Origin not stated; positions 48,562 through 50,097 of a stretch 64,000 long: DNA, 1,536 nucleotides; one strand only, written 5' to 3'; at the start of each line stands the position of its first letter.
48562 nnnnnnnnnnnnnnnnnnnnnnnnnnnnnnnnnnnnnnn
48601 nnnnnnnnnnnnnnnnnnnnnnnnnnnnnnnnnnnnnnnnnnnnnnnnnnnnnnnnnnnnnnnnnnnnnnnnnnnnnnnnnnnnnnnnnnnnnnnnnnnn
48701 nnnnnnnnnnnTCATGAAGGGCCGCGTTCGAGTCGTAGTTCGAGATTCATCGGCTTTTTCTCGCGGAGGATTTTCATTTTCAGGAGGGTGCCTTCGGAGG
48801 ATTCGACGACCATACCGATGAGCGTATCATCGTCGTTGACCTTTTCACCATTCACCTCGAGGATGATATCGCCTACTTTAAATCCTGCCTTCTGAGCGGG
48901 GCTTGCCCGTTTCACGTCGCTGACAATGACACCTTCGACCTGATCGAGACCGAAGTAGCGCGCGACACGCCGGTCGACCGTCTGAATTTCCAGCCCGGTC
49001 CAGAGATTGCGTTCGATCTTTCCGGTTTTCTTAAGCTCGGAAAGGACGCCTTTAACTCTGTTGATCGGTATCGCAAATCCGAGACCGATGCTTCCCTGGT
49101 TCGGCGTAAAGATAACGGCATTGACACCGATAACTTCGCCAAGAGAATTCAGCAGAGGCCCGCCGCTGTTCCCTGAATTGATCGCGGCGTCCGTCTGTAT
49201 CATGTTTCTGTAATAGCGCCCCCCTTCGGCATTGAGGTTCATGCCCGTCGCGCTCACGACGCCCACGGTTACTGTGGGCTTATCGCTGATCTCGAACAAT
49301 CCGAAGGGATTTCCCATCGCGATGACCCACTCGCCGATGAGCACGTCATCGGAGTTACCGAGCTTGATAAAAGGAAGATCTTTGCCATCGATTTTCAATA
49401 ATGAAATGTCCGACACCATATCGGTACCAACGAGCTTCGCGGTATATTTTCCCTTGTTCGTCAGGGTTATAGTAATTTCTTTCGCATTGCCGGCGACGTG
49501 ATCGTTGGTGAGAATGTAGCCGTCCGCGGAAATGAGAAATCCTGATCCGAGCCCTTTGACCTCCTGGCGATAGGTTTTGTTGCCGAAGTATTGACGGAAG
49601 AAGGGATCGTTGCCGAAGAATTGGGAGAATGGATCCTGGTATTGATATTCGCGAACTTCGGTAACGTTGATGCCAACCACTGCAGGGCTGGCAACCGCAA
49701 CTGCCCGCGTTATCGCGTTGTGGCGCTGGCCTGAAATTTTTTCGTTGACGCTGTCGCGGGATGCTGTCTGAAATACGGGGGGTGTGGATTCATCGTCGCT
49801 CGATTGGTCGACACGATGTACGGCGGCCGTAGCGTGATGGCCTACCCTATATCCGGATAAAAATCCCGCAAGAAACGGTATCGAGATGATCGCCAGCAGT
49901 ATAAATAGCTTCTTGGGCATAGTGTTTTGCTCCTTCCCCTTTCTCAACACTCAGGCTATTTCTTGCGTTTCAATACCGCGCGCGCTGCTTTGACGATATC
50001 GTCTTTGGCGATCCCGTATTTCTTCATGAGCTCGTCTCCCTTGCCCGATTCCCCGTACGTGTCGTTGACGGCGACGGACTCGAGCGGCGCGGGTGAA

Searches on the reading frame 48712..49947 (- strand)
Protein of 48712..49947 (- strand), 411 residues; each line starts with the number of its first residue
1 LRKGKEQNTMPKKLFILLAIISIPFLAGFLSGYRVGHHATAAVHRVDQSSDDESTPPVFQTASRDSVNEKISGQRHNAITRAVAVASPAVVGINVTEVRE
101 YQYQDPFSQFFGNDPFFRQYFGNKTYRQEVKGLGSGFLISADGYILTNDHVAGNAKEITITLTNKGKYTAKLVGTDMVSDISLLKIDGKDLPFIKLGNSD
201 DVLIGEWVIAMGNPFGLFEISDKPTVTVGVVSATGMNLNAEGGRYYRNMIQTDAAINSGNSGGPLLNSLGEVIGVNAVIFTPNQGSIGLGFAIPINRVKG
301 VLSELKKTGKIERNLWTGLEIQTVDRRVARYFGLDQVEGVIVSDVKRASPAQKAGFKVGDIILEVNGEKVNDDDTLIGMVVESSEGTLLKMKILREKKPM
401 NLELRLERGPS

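Call 69: search_protein_families(library=pfam, proteins=[window:48712-49947:-], max_evalue=0.00001)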
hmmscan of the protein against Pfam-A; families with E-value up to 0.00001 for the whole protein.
window:48712-49947:- (411 aa): 5 families
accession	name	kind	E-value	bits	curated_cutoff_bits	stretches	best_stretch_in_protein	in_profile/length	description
PF13365.12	Trypsin_2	-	6.9e-32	111.6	27.6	1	134-275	1-144/144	Trypsin-like peptidase domain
PF00089.32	Trypsin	-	8.8e-19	68.6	20.6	1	133-299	26-217/220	Trypsin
PF13180.12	PDZ_2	-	3.7e-16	59.6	27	1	335-405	12-79/80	PDZ domain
PF17820.7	PDZ_6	-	4.8e-12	45.9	27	1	341-395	1-54/54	PDZ domain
PF00595.29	PDZ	-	3.4e-08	34.2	23.2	1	333-372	23-59/81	PDZ domain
